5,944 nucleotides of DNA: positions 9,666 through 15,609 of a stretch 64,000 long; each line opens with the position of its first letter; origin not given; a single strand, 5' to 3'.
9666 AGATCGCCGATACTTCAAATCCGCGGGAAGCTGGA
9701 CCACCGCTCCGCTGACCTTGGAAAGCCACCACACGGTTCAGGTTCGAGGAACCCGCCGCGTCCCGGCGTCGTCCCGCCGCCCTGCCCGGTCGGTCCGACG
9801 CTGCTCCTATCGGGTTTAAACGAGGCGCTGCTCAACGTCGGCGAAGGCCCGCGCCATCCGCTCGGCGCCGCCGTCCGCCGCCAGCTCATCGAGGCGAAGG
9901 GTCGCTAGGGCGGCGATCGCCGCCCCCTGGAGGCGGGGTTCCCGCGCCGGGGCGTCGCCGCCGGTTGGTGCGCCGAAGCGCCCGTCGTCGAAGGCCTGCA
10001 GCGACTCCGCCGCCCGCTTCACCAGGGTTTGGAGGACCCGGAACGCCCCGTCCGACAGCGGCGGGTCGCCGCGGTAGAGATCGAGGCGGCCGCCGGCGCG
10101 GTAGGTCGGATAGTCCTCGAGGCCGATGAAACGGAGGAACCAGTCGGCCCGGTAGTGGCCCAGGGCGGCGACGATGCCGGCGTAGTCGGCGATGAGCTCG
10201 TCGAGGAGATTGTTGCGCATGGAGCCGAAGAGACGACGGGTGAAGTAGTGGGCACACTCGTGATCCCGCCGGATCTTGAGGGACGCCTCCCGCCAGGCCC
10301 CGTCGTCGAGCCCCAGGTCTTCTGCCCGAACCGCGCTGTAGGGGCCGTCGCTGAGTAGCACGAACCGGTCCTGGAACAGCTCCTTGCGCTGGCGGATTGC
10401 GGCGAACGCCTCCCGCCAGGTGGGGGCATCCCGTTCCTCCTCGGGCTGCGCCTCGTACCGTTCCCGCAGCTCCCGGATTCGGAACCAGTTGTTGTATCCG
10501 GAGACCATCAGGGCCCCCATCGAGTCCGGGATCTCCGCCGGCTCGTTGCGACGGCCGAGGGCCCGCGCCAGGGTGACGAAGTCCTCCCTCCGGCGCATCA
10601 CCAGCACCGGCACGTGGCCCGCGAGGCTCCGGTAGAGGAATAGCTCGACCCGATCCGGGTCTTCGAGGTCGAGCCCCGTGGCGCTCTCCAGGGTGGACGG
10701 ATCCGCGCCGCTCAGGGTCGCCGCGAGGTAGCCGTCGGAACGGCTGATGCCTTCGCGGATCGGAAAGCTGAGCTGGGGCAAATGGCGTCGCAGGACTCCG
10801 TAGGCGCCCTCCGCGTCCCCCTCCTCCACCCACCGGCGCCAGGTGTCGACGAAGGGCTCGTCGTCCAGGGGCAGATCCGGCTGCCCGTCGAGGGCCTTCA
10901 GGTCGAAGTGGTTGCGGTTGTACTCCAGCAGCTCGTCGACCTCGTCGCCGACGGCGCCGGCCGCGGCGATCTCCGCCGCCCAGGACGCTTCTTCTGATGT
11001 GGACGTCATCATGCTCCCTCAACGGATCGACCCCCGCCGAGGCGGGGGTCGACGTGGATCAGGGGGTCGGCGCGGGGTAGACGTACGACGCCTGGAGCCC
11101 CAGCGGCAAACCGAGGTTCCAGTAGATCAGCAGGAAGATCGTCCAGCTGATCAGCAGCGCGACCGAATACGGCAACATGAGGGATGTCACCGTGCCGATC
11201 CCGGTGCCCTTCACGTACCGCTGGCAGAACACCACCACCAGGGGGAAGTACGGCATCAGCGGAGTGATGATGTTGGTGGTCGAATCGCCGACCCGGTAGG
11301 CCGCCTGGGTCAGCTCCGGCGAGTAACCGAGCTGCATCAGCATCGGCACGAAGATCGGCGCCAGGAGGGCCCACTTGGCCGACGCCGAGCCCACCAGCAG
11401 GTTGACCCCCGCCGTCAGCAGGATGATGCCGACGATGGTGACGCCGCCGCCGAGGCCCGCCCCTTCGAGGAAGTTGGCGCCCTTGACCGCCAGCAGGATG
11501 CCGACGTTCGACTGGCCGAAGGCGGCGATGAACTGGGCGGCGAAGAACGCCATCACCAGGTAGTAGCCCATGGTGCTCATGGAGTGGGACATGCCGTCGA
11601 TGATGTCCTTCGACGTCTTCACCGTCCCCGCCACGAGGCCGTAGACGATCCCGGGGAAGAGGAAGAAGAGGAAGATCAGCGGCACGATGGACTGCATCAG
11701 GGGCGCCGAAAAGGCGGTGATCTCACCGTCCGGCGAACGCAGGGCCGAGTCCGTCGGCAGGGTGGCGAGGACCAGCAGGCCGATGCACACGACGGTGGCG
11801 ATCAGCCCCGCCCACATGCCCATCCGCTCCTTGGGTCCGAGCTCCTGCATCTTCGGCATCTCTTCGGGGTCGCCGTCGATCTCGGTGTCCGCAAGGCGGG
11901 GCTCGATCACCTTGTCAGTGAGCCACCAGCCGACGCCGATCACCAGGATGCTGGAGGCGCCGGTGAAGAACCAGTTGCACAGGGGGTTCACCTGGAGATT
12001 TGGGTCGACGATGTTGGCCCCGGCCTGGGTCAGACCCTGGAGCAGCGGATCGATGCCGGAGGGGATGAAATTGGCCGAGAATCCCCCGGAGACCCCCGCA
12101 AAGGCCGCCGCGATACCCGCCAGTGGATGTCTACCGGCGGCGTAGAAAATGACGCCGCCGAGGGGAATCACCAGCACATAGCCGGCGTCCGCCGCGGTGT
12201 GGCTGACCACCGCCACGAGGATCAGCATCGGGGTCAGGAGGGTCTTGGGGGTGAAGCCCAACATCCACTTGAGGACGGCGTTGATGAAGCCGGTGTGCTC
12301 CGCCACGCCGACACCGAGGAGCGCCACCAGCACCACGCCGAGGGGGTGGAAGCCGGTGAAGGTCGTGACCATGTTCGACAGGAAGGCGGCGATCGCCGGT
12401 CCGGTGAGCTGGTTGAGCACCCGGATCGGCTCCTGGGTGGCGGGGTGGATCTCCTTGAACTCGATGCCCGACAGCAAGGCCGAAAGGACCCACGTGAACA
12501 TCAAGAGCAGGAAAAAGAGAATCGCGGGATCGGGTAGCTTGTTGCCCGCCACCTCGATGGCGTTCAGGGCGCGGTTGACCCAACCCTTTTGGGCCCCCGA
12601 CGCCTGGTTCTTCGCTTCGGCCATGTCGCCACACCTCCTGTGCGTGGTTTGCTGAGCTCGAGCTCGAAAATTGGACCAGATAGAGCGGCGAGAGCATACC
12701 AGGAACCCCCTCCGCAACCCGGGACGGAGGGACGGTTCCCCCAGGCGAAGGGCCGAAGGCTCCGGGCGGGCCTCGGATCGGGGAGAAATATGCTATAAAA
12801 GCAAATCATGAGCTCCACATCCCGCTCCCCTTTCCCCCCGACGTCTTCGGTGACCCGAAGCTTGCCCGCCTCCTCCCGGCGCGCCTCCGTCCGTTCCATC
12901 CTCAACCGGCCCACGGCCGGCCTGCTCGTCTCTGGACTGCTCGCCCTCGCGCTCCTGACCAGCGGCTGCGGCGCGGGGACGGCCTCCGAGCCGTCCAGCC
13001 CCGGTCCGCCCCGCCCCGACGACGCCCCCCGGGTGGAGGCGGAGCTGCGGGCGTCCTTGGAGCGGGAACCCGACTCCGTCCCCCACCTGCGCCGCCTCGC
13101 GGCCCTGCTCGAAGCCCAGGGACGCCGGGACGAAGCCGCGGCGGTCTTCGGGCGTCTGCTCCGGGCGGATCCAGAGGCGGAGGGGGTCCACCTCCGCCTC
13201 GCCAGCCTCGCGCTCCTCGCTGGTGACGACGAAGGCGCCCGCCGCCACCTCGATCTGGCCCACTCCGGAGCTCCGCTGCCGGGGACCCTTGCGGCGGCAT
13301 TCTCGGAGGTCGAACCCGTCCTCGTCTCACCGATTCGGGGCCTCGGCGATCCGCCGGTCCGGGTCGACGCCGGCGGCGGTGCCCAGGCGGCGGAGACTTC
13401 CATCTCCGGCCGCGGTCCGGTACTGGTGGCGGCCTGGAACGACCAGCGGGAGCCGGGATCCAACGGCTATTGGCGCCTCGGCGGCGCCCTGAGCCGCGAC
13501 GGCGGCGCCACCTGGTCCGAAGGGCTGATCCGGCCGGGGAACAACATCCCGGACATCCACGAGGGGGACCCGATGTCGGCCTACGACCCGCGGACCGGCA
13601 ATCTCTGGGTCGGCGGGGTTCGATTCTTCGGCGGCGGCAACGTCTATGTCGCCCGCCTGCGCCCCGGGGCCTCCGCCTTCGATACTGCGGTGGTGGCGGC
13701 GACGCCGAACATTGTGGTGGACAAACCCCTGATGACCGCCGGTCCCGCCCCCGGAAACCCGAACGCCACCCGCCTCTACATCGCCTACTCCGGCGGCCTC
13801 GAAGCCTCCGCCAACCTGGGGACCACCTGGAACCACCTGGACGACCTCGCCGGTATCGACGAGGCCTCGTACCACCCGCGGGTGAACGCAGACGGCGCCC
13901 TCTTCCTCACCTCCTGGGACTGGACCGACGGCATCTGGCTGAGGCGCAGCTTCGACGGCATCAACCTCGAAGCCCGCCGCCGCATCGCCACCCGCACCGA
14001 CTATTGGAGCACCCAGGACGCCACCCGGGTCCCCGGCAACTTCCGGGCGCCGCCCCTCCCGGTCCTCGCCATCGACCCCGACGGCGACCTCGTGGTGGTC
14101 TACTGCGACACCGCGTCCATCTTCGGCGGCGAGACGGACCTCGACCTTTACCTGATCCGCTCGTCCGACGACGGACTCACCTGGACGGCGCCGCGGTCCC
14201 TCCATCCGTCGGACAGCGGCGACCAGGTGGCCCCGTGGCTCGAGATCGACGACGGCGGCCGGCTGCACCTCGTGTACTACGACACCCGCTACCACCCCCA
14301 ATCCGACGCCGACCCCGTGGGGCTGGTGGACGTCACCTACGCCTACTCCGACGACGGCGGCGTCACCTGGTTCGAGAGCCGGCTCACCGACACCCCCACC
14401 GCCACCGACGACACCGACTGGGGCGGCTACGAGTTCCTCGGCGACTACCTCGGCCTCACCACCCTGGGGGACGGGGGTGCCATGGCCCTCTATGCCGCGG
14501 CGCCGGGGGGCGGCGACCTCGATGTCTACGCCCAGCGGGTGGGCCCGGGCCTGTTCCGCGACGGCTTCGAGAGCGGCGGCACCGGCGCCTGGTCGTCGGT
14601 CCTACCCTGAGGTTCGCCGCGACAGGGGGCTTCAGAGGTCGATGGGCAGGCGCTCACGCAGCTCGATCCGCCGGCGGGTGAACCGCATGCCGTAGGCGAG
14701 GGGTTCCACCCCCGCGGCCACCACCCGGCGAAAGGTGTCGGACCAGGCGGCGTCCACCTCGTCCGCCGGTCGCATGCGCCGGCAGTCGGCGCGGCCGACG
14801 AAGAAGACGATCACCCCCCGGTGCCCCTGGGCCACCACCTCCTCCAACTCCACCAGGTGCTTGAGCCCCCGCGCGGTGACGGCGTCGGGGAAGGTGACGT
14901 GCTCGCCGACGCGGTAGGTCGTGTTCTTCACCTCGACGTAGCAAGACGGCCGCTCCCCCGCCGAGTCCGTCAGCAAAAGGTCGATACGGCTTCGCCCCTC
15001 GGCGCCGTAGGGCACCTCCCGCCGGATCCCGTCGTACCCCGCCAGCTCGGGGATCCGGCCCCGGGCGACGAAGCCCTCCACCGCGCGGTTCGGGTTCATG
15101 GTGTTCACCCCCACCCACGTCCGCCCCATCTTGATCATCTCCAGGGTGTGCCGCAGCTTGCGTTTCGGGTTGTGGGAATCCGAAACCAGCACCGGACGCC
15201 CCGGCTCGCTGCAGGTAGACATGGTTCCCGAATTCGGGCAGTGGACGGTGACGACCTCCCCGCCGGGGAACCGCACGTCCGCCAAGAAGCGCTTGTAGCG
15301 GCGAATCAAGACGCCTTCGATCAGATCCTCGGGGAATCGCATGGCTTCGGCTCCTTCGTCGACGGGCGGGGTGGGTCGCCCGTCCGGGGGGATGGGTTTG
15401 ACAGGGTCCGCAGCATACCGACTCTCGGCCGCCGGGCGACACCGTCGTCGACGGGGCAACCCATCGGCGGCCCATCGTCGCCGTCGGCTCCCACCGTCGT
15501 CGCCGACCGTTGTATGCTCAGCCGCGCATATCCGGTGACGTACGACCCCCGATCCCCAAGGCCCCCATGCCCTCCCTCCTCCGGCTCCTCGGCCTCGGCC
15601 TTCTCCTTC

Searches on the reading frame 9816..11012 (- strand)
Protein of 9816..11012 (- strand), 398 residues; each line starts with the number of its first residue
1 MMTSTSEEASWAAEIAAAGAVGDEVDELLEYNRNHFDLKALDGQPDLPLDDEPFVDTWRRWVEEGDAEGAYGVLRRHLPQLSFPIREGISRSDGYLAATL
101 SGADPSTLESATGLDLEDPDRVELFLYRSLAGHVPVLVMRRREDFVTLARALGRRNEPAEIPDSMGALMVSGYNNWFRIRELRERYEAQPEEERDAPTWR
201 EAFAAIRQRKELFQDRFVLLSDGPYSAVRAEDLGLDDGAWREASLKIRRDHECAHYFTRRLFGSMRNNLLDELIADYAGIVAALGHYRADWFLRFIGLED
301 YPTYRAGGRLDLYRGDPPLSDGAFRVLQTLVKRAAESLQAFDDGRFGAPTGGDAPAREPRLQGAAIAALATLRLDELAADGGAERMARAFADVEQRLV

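Call 83: search_protein_families(library=pfam, proteins=[window:9816-11012:-], max_evalue=0.0001)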
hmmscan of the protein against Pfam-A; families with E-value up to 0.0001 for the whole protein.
window:9816-11012:- (398 aa): 1 family
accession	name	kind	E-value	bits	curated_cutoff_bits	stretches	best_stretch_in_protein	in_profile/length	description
PF22541.2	DUF7005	-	4.8e-139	463.7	27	1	15-379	3-359/361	Family of unknown function (DUF7005)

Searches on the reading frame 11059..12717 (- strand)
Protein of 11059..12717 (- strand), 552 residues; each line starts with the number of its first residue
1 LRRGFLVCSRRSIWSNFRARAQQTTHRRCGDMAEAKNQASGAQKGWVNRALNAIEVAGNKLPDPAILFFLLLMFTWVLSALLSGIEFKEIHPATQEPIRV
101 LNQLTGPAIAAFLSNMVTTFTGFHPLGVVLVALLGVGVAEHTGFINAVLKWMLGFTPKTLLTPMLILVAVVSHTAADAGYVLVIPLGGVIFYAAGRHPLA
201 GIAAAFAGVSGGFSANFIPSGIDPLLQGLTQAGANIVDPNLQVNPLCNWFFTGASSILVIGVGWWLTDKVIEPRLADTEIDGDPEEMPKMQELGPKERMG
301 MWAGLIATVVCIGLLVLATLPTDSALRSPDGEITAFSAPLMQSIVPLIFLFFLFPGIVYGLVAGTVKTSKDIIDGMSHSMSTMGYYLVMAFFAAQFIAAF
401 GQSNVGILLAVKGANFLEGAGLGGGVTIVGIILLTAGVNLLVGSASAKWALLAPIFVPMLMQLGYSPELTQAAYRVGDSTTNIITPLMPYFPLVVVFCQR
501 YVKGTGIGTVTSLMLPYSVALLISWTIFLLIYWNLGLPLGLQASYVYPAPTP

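Call 83: search_protein_families(library=pfam, proteins=[window:11059-12717:-], max_evalue=0.0001)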
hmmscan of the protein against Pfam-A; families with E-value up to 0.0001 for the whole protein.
window:11059-12717:- (552 aa): 1 family
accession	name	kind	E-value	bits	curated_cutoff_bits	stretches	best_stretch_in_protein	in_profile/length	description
PF03806.19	ABG_transport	-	9.5e-197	654.6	27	1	50-547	2-502/502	AbgT putative transporter family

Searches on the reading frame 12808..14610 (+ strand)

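Call 83: search_protein_families(library=pfam, proteins=[window:12808-14610:+], max_evalue=0.0001)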
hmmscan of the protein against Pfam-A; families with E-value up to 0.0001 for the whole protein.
window:12808-14610:+ (600 aa): 5 families
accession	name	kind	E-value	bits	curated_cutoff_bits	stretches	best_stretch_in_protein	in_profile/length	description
PF13088.12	BNR_2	-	8e-08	32.4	31.4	1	416-528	52-157/277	BNR repeat-like domain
PF14559.12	TPR_19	-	4.5e-07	30.5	25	1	103-150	3-50/68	Tetratricopeptide repeat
PF02012.26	BNR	-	8.7e-07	28.4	27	0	513-521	2-10/12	BNR/Asp-box repeat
PF13428.12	TPR_14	-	2.8e-05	24.8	23.5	1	94-134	4-44/44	Tetratricopeptide repeat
PF13432.12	TPR_16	-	7.6e-05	23.5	32.7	0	97-151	3-57/65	Tetratricopeptide repeat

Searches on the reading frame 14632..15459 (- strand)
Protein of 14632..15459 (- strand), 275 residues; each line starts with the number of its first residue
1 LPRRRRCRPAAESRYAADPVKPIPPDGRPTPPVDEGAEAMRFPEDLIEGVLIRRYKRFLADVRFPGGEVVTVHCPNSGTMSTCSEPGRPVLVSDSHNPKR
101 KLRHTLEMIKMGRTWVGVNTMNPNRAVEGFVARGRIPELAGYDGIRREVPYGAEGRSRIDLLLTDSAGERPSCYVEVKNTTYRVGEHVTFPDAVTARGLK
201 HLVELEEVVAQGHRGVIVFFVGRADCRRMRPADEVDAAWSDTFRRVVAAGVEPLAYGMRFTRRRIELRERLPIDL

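Call 83: search_protein_families(library=pfam, proteins=[window:14632-15459:-], max_evalue=0.0001)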
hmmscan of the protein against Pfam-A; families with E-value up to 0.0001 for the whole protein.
window:14632-15459:- (275 aa): 2 families
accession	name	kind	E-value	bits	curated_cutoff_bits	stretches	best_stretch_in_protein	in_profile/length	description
PF03749.19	SfsA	-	5.4e-41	140.1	22.8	1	123-262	3-136/138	Sugar fermentation stimulation protein RE domain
PF17746.7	SfsA_N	-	1.4e-24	86.4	25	1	52-118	1-63/63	SfsA N-terminal OB domain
